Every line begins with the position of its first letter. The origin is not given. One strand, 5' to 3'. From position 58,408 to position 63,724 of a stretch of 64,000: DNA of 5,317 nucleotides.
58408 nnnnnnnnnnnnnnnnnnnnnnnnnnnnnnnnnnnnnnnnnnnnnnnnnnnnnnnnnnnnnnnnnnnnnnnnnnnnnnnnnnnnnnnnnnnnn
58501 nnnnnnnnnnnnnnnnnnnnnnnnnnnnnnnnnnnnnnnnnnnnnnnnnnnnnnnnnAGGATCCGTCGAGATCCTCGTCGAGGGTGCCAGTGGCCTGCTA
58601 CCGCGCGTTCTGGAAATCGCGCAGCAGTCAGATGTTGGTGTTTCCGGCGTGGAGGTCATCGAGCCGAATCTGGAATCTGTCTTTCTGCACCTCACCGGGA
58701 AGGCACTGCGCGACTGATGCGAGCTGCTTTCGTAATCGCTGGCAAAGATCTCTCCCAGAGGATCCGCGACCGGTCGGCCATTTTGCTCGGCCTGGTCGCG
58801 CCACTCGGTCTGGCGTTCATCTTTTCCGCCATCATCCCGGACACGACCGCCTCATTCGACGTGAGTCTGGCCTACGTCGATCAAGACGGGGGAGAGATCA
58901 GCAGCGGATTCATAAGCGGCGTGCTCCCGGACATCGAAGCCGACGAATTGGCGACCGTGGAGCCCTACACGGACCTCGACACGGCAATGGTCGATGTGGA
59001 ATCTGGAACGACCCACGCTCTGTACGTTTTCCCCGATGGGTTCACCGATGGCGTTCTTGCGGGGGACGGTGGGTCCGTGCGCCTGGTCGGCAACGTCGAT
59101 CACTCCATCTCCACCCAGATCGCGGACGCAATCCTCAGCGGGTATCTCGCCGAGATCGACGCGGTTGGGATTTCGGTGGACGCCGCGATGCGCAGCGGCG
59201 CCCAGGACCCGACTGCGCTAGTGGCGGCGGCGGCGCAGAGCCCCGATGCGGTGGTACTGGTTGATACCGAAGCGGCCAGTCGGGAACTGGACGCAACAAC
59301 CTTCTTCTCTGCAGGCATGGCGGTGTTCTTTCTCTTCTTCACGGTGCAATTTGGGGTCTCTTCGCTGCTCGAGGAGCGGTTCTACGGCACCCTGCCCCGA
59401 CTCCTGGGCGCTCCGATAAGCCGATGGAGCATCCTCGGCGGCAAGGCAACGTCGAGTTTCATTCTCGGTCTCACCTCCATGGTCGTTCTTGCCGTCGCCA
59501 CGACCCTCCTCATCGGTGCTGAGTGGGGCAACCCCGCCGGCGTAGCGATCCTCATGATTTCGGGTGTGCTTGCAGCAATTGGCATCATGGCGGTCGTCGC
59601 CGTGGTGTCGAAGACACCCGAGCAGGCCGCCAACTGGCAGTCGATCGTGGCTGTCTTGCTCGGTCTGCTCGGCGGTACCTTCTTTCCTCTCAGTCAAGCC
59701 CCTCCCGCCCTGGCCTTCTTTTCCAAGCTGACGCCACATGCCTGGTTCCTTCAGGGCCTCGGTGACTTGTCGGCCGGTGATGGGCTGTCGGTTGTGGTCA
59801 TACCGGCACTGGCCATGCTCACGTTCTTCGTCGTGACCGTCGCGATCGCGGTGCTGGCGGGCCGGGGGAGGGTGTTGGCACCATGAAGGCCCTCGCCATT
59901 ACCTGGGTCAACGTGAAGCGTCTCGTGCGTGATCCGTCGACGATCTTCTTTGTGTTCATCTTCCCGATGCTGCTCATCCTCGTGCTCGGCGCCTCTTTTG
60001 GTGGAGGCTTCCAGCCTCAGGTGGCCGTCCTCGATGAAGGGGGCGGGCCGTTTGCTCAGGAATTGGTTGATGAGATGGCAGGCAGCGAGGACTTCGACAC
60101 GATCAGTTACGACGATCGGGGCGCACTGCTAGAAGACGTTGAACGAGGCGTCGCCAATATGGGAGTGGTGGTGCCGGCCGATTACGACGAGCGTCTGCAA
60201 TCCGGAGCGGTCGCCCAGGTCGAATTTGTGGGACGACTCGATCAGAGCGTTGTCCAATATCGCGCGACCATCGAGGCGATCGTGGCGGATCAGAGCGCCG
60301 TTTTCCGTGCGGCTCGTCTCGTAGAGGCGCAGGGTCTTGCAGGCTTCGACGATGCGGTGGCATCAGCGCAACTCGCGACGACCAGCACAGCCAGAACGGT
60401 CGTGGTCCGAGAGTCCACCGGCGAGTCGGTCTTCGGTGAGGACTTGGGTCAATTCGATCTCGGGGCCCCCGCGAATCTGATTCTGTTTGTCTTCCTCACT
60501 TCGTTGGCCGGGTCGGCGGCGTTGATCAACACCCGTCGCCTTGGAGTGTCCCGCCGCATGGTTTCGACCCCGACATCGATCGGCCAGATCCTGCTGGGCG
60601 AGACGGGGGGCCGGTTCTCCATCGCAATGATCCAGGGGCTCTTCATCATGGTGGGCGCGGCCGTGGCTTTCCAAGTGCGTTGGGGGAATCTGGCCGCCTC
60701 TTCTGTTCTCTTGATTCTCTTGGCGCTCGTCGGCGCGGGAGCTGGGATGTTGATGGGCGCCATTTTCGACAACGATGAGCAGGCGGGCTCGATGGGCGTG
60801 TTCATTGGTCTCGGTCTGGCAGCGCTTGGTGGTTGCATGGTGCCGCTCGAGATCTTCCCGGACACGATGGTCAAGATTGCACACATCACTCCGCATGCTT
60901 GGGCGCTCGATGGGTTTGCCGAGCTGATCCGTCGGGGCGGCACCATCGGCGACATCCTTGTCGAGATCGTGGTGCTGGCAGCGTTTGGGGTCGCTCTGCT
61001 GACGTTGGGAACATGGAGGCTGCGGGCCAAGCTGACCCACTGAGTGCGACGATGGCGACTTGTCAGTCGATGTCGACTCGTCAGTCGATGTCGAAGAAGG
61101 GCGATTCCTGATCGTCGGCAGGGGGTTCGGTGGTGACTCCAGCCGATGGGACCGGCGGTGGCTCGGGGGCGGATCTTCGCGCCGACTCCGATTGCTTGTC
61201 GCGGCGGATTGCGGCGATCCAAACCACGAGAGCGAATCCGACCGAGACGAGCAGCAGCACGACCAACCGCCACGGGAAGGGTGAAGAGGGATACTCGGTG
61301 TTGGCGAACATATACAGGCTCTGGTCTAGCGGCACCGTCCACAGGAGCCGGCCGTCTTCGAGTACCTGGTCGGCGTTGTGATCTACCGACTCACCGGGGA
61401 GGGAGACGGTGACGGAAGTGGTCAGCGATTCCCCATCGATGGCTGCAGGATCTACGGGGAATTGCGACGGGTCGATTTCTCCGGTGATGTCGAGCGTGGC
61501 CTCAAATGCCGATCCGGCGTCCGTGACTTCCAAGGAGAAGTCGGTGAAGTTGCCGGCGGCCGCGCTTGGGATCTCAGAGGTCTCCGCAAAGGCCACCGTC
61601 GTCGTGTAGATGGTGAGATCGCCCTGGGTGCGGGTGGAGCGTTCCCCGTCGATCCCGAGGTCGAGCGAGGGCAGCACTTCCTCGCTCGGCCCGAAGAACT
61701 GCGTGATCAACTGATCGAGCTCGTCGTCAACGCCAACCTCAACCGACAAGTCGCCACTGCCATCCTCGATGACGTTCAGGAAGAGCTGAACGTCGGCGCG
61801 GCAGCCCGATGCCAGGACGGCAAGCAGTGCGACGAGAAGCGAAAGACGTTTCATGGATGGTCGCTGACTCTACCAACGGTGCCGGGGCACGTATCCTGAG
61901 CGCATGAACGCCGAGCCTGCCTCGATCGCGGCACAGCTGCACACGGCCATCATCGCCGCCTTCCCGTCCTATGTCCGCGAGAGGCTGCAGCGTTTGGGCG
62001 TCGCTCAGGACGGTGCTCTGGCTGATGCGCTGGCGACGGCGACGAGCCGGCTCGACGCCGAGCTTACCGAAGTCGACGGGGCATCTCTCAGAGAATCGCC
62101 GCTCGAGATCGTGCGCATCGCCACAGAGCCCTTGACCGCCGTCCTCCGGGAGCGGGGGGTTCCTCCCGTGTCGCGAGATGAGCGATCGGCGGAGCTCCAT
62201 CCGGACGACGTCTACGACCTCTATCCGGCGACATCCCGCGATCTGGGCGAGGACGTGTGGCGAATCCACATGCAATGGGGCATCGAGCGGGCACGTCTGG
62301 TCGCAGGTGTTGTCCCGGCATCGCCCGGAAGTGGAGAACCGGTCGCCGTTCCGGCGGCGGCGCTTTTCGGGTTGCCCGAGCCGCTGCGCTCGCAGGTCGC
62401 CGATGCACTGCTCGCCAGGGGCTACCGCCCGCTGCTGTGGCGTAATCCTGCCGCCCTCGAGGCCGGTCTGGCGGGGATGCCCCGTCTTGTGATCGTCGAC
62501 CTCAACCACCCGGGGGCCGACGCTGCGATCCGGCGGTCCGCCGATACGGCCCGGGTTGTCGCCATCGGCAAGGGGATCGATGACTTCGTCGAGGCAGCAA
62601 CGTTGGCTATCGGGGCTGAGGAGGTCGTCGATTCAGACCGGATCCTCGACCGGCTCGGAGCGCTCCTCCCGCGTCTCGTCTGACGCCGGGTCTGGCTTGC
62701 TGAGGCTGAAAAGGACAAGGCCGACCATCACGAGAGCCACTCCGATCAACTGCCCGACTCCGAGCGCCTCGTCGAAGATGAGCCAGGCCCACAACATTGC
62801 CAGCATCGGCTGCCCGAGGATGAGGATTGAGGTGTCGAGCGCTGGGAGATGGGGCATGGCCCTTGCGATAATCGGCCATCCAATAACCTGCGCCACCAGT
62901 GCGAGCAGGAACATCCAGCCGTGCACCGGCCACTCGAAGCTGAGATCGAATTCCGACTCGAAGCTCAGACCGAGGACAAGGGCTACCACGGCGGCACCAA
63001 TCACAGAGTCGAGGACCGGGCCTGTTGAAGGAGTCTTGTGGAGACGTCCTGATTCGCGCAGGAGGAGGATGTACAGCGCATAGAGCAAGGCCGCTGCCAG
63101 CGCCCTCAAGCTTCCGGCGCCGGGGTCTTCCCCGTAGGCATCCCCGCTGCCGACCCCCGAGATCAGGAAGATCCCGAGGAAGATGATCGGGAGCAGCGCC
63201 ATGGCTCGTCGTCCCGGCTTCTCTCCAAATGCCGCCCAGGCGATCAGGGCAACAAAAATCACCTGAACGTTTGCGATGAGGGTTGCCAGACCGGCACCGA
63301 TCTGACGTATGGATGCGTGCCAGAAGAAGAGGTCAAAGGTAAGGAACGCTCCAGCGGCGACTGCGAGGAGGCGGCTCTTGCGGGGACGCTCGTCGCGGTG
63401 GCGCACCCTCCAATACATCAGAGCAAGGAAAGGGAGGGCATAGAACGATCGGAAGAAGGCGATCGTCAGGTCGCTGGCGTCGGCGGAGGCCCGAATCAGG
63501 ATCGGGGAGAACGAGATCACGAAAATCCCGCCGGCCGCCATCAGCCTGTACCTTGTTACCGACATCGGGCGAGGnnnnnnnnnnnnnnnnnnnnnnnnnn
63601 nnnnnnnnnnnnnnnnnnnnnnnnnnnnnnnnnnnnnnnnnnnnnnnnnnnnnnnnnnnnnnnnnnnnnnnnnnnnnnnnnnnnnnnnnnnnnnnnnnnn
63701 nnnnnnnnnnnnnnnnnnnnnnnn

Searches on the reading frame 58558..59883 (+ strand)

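Call 58: search_protein_families(library=pfam, proteins=[window:58558-59883:+], max_evalue=0.00001)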
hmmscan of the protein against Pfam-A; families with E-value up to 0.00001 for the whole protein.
window:58558-59883:+ (442 aa): 3 families
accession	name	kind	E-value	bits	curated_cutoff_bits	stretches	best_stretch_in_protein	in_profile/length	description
PF12698.13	ABC2_membrane_3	-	2.2e-33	116.3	31.6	1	75-433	8-347/347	ABC-2 family transporter protein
PF12679.13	ABC2_membrane_2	-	2.3e-18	66.9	27.2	1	59-431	2-274/283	ABC-2 family transporter protein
PF01061.29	ABC2_membrane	-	2.4e-16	60.3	26.9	1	252-401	52-206/211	ABC-2 type transporter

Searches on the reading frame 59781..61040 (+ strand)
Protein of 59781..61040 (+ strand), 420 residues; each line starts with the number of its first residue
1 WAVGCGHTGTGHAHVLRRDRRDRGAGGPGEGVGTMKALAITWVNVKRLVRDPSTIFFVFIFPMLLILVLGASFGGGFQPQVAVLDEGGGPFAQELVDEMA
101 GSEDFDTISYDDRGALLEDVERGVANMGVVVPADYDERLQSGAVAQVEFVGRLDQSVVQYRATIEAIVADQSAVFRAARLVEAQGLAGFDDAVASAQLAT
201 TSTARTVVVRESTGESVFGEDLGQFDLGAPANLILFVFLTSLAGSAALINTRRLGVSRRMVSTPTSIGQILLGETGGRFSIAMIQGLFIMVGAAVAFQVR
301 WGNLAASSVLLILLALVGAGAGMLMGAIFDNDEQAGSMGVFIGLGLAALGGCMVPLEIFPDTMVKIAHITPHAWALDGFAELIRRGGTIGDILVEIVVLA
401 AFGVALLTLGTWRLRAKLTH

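Call 58: search_protein_families(library=pfam, proteins=[window:59781-61040:+], max_evalue=0.00001)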
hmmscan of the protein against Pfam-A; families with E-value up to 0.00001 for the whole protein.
window:59781-61040:+ (420 aa): 2 families
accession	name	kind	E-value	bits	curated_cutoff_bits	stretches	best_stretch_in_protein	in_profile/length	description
PF12698.13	ABC2_membrane_3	-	3.7e-44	151.7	31.6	1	53-411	2-346/347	ABC-2 family transporter protein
PF01061.29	ABC2_membrane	-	2.5e-19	70.1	26.9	1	226-380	51-207/211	ABC-2 type transporter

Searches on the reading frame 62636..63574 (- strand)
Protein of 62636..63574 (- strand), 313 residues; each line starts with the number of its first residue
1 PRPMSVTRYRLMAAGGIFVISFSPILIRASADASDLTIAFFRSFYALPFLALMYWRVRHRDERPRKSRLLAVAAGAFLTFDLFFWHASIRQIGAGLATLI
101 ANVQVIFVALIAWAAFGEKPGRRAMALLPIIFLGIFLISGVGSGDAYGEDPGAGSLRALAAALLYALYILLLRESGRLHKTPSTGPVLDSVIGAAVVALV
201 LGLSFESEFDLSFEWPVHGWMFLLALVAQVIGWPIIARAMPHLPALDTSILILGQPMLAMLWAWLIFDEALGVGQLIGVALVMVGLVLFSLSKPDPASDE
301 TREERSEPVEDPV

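Call 58: search_protein_families(library=pfam, proteins=[window:62636-63574:-], max_evalue=0.00001)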
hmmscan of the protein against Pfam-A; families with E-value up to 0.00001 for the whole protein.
window:62636-63574:- (313 aa): 1 family
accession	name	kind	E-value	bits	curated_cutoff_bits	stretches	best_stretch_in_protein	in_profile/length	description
PF00892.27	EamA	-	7.5e-27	94.7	28.2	2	11-139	5-134/135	EamA-like transporter family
